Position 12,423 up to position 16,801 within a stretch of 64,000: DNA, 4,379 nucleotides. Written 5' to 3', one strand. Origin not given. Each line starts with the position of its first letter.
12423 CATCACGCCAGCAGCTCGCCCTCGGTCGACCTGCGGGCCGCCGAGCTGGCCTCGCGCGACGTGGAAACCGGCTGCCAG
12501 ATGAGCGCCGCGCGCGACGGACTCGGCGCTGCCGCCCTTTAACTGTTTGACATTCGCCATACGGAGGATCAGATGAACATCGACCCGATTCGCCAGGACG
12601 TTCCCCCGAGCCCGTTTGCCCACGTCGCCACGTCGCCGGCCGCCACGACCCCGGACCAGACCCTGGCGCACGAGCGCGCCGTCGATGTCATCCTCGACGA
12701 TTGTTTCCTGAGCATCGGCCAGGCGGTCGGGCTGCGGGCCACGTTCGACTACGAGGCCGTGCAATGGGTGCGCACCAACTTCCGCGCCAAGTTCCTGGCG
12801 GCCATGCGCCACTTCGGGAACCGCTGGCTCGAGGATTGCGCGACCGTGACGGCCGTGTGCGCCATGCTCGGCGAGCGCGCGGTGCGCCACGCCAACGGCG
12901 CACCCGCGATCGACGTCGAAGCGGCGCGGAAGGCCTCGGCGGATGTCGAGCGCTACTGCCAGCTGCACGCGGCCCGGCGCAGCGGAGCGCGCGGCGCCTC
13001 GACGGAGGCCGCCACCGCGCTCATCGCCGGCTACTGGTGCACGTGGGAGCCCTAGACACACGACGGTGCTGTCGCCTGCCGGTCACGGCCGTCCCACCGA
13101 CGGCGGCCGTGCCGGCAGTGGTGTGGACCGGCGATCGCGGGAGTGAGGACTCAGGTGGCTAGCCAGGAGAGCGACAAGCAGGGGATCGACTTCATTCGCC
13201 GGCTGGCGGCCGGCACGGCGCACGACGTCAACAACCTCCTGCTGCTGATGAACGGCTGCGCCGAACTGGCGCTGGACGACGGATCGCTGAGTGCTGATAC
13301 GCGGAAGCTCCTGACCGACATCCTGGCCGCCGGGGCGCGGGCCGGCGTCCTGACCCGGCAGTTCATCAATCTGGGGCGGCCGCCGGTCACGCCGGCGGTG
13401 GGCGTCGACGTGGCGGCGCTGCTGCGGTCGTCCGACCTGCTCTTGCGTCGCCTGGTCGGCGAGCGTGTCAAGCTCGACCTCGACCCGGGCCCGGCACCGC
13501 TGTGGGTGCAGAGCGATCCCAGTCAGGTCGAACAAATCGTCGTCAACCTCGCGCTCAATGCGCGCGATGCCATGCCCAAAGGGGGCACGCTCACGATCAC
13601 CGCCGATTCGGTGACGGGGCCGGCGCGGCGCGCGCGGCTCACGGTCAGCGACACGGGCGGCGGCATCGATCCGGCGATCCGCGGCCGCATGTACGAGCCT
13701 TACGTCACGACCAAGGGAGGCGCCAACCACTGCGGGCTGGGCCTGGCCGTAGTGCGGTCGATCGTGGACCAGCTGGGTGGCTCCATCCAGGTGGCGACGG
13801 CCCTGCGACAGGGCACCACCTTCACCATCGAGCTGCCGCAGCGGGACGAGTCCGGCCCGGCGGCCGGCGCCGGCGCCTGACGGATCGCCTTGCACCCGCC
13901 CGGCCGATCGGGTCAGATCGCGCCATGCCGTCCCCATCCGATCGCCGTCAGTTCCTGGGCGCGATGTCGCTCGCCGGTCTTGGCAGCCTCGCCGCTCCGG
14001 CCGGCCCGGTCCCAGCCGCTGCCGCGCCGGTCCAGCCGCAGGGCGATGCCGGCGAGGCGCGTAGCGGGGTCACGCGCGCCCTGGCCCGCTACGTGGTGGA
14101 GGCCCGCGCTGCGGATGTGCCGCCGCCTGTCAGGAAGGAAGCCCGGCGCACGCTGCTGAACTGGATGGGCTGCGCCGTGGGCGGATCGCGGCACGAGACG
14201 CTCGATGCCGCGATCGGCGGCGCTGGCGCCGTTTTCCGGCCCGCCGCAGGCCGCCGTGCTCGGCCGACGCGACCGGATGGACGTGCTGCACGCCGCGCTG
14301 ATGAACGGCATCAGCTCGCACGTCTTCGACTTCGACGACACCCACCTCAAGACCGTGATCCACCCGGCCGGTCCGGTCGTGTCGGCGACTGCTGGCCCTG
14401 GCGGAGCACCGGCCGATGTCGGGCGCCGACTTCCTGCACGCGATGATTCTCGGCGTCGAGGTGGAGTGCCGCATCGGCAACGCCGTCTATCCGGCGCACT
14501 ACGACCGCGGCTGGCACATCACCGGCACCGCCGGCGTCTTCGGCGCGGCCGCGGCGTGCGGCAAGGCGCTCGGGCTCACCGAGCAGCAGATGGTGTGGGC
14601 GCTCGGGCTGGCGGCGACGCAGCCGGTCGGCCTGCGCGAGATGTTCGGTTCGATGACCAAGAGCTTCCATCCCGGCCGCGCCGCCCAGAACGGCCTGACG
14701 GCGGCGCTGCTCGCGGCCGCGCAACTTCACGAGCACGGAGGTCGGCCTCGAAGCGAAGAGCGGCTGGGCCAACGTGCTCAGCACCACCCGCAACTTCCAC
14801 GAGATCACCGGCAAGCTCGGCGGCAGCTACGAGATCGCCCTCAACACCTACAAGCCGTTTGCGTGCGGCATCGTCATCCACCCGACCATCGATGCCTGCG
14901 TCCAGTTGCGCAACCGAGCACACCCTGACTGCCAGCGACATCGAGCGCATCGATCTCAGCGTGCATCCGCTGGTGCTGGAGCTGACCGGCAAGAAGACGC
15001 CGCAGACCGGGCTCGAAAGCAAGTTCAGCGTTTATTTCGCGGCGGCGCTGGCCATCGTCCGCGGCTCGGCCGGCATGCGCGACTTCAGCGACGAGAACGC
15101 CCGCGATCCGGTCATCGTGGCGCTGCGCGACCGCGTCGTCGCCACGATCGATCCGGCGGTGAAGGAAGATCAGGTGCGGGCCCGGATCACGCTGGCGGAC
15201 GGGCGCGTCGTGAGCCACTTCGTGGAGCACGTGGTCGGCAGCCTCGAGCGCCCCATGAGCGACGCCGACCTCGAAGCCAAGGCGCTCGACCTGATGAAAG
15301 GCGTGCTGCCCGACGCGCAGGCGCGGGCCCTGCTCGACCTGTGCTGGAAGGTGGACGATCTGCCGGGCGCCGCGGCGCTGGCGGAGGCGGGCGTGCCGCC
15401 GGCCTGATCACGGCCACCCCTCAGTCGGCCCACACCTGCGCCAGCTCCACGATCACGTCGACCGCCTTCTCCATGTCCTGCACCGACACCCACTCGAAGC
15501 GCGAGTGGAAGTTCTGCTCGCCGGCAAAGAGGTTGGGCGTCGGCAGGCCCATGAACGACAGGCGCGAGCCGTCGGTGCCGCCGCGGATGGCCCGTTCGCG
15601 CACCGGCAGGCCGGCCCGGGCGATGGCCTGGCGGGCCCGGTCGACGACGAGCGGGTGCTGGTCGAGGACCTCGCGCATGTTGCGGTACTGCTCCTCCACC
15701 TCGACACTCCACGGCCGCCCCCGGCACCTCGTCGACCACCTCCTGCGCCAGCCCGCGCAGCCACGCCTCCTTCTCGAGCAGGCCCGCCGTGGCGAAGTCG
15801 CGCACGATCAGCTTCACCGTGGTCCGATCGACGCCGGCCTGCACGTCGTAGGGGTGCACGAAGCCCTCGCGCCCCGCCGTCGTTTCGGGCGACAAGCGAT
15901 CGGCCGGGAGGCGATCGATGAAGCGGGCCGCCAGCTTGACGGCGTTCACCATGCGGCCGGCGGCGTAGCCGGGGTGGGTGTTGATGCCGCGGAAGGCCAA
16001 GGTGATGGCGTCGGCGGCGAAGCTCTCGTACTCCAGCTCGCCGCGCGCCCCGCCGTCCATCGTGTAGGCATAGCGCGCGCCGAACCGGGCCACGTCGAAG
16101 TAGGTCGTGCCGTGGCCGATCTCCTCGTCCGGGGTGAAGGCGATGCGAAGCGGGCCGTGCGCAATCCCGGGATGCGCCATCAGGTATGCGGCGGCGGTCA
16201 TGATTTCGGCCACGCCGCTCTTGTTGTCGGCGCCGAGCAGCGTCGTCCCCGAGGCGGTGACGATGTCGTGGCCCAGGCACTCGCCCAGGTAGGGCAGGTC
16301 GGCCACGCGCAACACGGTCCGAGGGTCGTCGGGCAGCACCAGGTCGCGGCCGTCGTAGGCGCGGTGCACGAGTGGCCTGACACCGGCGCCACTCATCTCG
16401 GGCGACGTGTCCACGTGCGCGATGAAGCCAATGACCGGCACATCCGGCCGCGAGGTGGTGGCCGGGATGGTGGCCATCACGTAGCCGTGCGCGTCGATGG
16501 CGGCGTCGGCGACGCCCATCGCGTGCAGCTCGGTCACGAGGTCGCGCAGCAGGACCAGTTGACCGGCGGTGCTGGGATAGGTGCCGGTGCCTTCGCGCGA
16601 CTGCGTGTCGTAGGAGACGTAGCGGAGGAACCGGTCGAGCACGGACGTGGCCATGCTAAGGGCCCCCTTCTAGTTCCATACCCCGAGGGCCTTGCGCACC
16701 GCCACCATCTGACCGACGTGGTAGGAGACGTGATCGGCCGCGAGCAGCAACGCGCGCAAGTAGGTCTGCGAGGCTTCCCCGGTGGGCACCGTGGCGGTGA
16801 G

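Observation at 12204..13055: Tandem pair of paralogous small cytoplasmic proteins of unrecognised family between a Ser/Thr kinase and a sensor-less histidine kinase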

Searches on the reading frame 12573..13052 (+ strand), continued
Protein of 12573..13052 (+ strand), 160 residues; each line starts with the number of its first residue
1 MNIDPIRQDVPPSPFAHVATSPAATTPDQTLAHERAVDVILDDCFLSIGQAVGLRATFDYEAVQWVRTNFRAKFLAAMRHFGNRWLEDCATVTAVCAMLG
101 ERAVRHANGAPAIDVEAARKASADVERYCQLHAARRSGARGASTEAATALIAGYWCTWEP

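Call 44: search_solved_structures(query=A3, max_evalue=10, show_alignments=2)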
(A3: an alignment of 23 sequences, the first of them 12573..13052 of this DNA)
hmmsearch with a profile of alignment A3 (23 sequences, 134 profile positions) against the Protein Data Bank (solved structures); distinct sequences matched with E-value up to 10: 12.
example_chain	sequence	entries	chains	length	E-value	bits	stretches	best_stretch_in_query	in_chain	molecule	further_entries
5x7o_A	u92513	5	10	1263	0.46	13.3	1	36-90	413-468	Glycoside hydrolase family 31 alpha-glucosidase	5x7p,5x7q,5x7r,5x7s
8xiw_D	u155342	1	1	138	0.79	12.6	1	13-48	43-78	Methane monooxygenase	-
7s6q_D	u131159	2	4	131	1.2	12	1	13-48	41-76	Methane monooxygenase regulatory protein B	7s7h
6p5i_AU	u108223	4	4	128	1.3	11.9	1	62-99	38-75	eL22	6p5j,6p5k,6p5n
6xxy_A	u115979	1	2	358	1.4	11.8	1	52-108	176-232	3-isopropylmalate dehydrogenase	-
7s6r_D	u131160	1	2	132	1.4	11.8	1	13-48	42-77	Methane monooxygenase regulatory protein B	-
2mob_A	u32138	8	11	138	1.5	11.7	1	13-48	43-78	PROTEIN (METHANE MONOOXYGENASE REGULATORY PROTEIN B) | Methane monooxygenase regulatory protein B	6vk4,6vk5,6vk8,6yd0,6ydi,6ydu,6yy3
7s6t_D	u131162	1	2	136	1.5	11.7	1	13-48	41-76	Methane monooxygenase regulatory protein B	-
7m8q_D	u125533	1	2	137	1.5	11.7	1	13-48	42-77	Methane monooxygenase regulatory protein B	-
7s6s_D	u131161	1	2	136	1.6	11.6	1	13-48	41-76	Methane monooxygenase regulatory protein B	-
7m8r_D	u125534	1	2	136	1.7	11.5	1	13-48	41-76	Methane monooxygenase regulatory protein B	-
3vrc_A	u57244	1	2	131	2.9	10.7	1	71-114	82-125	Cytochrome c'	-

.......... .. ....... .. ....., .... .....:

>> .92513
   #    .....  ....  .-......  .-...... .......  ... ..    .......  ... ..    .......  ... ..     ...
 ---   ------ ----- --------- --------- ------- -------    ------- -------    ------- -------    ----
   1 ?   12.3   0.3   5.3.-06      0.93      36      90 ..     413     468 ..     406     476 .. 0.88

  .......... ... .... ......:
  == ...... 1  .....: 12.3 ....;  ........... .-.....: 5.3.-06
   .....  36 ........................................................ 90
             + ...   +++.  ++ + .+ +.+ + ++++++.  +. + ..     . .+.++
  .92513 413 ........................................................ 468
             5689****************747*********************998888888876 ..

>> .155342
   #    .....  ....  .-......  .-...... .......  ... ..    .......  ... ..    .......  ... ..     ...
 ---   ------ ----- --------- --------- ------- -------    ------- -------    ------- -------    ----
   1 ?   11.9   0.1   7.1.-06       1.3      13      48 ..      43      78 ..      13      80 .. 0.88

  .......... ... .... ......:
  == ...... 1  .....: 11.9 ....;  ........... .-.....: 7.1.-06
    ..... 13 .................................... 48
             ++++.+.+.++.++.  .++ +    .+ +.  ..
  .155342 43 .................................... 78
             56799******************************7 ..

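Call 45: search_protein_families(library=padloc, proteins=[window:12573-13052:+], max_evalue=1)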
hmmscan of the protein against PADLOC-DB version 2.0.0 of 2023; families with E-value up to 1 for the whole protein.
window:12573-13052:+ (160 aa): 0 families

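Call 49: search_protein_families(library=pfam, proteins=[L024:5112-6017:+, L024:6121-6627:+, L024:6673-6966:+, L024:8650-9291:+, L032:6514-7893:-, L040:4901-6502:+, L040:6966-7760:+, L036:5554-7047:+, L039:4135-5124:+, L039:5131-6741:+], max_evalue=0.001)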
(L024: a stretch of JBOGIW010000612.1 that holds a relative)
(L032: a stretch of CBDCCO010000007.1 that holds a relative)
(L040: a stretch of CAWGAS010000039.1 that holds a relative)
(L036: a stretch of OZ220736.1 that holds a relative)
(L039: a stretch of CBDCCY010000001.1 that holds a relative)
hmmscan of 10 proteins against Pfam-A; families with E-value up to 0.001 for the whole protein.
L024:5112-6017:+ (302 aa): 3 families
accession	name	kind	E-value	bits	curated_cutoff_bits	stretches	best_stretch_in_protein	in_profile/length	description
PF01061.29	ABC2_membrane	-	2.8e-29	102.6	26.9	1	50-257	4-209/211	ABC-2 type transporter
PF12698.13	ABC2_membrane_3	-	1.8e-15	57.3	31.6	1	96-292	158-343/347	ABC-2 family transporter protein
PF12679.13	ABC2_membrane_2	-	9.2e-09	35.4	27.2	1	106-302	74-282/283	ABC-2 family transporter protein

L024:6121-6627:+ (169 aa): 0 families

L024:6673-6966:+ (98 aa): 0 families

L024:8650-9291:+ (214 aa): 1 family
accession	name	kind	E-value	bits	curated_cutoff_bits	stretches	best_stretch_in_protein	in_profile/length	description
PF02357.24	NusG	-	1.8e-15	57.7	22.2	1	38-130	2-91/93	Transcription termination factor nusG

L032:6514-7893:- (459 aa): 2 families
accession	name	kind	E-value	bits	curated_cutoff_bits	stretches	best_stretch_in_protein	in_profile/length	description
PF13701.12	DDE_Tnp_1_4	-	4.1e-124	414.6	34.7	1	14-453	3-429/435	Transposase DDE domain group 1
PF01609.27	DDE_Tnp_1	-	4.1e-15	56.5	23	1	203-394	50-200/200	Transposase DDE domain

L040:4901-6502:+ (534 aa): 1 family
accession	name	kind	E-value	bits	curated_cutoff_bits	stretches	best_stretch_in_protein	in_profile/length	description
PF00920.27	ILVD_EDD_N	-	1.6e-60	205.4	27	1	88-394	14-315/316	Dihydroxy-acid/6-phosphogluconate dehydratase N-terminal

L040:6966-7760:+ (265 aa): 2 families
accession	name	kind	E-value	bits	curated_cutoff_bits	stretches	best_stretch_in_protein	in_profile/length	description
PF01648.25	ACPS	-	1e-17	64.6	25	1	119-224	1-110/111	4'-phosphopantetheinyl transferase superfamily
PF22624.1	AASDHPPT_N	-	9.4e-09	35.9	27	1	30-113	8-96/100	4'-phosphopantetheinyl transferase, N-terminal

L036:5554-7047:+ (498 aa): 2 families
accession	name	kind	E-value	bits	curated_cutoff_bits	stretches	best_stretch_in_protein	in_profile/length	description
PF03050.20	DDE_Tnp_IS66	-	8.1e-38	130.9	23.1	1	190-453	3-283/284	Transposase IS66 family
PF13005.12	zf-IS66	-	2.3e-06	28.3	27.3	1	125-168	1-45/46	zinc-finger binding domain of transposase IS66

L039:4135-5124:+ (330 aa): 1 family
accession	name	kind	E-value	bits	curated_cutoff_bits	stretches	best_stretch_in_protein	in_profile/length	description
PF14236.12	DruA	-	7.8e-51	173.4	27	1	132-303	38-226/297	Druantia protein DruA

L039:5131-6741:+ (537 aa): 0 families

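Call 87: list_cluster_members(proteins=[P0001, P0202])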
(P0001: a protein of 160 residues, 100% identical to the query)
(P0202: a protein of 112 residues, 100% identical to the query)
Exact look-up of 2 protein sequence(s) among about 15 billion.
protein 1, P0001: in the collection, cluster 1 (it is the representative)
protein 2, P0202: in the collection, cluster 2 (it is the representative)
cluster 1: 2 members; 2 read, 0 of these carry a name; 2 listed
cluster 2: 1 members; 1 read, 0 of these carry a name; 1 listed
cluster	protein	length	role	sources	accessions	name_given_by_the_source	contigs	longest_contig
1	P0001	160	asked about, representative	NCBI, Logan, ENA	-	-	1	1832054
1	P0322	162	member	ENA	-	-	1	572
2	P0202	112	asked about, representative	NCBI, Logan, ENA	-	-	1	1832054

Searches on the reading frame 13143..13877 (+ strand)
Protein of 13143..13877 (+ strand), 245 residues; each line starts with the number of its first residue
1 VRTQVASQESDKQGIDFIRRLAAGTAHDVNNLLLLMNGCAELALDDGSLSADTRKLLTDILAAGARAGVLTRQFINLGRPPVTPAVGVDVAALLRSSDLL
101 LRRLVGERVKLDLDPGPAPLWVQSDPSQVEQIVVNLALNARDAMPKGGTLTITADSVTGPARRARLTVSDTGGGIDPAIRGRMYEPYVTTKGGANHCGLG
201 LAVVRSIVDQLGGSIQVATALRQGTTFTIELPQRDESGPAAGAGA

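Call 4: search_protein_families(library=pfam, proteins=[window:13143-13877:+], max_evalue=1)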
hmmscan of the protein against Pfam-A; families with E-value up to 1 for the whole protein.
window:13143-13877:+ (245 aa): 6 families
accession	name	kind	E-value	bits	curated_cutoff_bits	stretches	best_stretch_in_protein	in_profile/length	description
PF02518.31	HATPase_c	-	1.5e-23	83.8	26.4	1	125-234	2-110/111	Histidine kinase-, DNA gyrase B-, and HSP90-like ATPase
PF10090.15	HPTransfase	-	3.1e-05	24.2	22.9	1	126-167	29-67/123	Histidine phosphotransferase C-terminal domain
PF00512.31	HisKA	-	0.00014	22.3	26.9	1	19-79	3-62/66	His Kinase A (phospho-acceptor) domain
PF13581.12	HATPase_c_2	-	0.0011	19.4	27.4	1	135-214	42-113/127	Histidine kinase-like ATPase domain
PF21496.2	MIC5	-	0.019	15.5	27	0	205-233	27-52/74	Microneme protein MIC5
PF13004.13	BACON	-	0.19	12.2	25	1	146-174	23-51/61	Putative binding domain, N-terminal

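Call 5: search_protein_families(library=ncbifam, proteins=[window:13143-13877:+], max_evalue=1)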
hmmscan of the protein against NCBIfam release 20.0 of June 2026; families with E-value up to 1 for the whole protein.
window:13143-13877:+ (245 aa): 80 families (the best 25 are shown)
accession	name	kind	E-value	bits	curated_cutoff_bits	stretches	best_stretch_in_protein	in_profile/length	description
NF010411.0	PRK13837.1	equivalog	1.1e-47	162.6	647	1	21-237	453-679/828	two-component system VirA-like sensor kinase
NF046020.1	HisKinCckABruc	equivalog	6.4e-43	146.7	1000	1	7-236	469-710/868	cell cycle histidine kinase CckA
NF046026.1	HisKinCckACaul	equivalog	3.2e-37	128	1000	1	7-236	291-535/678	cell cycle histidine kinase CckA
NF010076.0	PRK13557.1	subfamily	4.7e-33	114.4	631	1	12-237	157-398/540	histidine kinase famiy protein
NF007688.0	PRK10364.1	equivalog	5.1e-32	111.2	479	1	19-234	241-452/460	two-component system sensor histidine kinase ZraS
NF008468.0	PRK11360.1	equivalog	5.8e-30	104.2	646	1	20-236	398-611/616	two-component system sensor histidine kinase AtoS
NF052574.1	HisKinEspCMyxo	equivalog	5.9e-27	94.2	1200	1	20-235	419-639/785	serine histidine kinase EspC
NF053867.1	SprKinKinDBac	equivalog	3.4e-23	81.9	775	1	2-235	270-499/500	sporulation kinase KinD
NF038348.1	T2SS_HK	subfamily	7.9e-23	80.7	450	1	49-234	393-574/574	histidine kinase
TIGR02916.1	PEP_his_kin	equivalog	3.6e-22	78.7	300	1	2-232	459-679/679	XrtA/PEP-CTERM system histidine kinase PrsK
NF047466.1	hybrid_RR_LvrB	exception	3.4e-19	69.3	500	1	8-233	142-376/377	hybrid histidine kinase/response regulator LvrB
NF046044.1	PnpS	equivalog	5.1e-19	68.5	400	1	108-232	266-390/390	two-component system histidine kinase PnpS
NF052573.1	HisKinEspAMyxo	equivalog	2.6e-17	62.1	1400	1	105-232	481-610/755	serine histidine kinase EspA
NF041777.1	sens_FixL_Rhizob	equivalog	1.3e-16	60.4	850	1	109-234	361-482/485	sensor protein FixL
NF041947.1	LuxQ_Vibrio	equivalog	2.4e-16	58.8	1200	1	119-235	578-698/843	quorum-sensing autoinducer 2 sensor kinase/phosphatase LuxQ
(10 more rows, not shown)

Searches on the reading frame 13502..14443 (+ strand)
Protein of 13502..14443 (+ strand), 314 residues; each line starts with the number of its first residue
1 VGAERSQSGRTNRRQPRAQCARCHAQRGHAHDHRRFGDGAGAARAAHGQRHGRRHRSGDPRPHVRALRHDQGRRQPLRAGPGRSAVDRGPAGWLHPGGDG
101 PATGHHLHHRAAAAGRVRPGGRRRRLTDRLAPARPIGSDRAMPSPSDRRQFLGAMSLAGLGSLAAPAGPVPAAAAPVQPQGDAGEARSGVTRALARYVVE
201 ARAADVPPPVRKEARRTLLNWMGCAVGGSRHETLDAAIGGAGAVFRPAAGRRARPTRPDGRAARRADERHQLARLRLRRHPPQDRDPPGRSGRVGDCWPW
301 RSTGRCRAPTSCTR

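Call 86: search_protein_families(library=pfam, proteins=[window:13502-14443:+], max_evalue=0.001)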
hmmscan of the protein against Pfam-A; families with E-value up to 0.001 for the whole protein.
window:13502-14443:+ (314 aa): 1 family
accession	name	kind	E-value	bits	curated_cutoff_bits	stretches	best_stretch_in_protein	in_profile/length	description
PF03972.19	MmgE_PrpD_N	-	2.4e-08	33.9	32.1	1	193-239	2-48/244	MmgE/PrpD N-terminal domain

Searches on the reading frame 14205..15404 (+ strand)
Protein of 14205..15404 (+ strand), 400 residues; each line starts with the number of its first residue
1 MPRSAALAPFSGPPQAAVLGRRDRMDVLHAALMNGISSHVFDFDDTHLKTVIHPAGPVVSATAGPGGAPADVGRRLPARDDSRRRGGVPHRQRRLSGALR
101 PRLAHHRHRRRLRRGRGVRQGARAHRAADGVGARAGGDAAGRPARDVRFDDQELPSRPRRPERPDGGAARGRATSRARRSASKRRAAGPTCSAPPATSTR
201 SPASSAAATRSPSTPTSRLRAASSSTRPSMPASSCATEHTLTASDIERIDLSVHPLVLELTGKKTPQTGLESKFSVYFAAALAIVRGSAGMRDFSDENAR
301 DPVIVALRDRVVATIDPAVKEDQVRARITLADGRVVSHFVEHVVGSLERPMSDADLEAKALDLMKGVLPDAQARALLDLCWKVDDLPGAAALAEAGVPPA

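Call 86: search_protein_families(library=pfam, proteins=[window:14205-15404:+], max_evalue=0.001)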
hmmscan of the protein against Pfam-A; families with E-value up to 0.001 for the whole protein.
window:14205-15404:+ (400 aa): 2 families
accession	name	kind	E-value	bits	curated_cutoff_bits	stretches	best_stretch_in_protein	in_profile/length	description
PF19305.4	MmgE_PrpD_C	-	2.5e-35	122.3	32.1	1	236-382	18-172/173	MmgE/PrpD C-terminal domain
PF03972.19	MmgE_PrpD_N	-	3e-14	53.3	32.1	1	6-61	49-104/244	MmgE/PrpD N-terminal domain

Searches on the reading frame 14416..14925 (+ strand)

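Call 86: search_protein_families(library=pfam, proteins=[window:14416-14925:+], max_evalue=0.001)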
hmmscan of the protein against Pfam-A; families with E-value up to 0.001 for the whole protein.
window:14416-14925:+ (170 aa): 1 family
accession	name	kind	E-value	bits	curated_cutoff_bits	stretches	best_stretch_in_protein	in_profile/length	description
PF03972.19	MmgE_PrpD_N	-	2.8e-33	115.6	32.1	1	2-103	115-217/244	MmgE/PrpD N-terminal domain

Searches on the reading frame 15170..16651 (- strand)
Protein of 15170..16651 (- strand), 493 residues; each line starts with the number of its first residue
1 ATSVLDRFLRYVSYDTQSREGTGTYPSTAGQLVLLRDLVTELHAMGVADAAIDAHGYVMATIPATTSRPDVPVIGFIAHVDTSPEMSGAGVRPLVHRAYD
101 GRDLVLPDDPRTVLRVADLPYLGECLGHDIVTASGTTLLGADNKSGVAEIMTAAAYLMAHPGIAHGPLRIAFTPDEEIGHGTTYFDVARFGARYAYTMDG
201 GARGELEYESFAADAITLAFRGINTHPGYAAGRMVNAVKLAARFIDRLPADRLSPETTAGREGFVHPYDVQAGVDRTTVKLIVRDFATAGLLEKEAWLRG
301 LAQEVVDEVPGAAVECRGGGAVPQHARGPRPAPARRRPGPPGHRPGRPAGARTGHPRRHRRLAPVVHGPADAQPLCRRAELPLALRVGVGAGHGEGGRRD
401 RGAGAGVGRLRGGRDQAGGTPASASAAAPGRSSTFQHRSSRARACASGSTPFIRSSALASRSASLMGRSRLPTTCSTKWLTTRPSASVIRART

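Call 86: search_protein_families(library=pfam, proteins=[window:15170-16651:-], max_evalue=0.001)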
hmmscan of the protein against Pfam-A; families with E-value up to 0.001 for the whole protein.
window:15170-16651:- (493 aa): 2 families
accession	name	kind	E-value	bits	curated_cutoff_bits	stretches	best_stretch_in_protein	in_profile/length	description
PF07687.19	M20_dimer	-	9.4e-10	38.8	21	1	215-288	8-82/107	Peptidase dimerisation domain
PF01546.33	Peptidase_M20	-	0.00039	20.8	24.6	1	141-196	34-93/206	Peptidase family M20/M25/M40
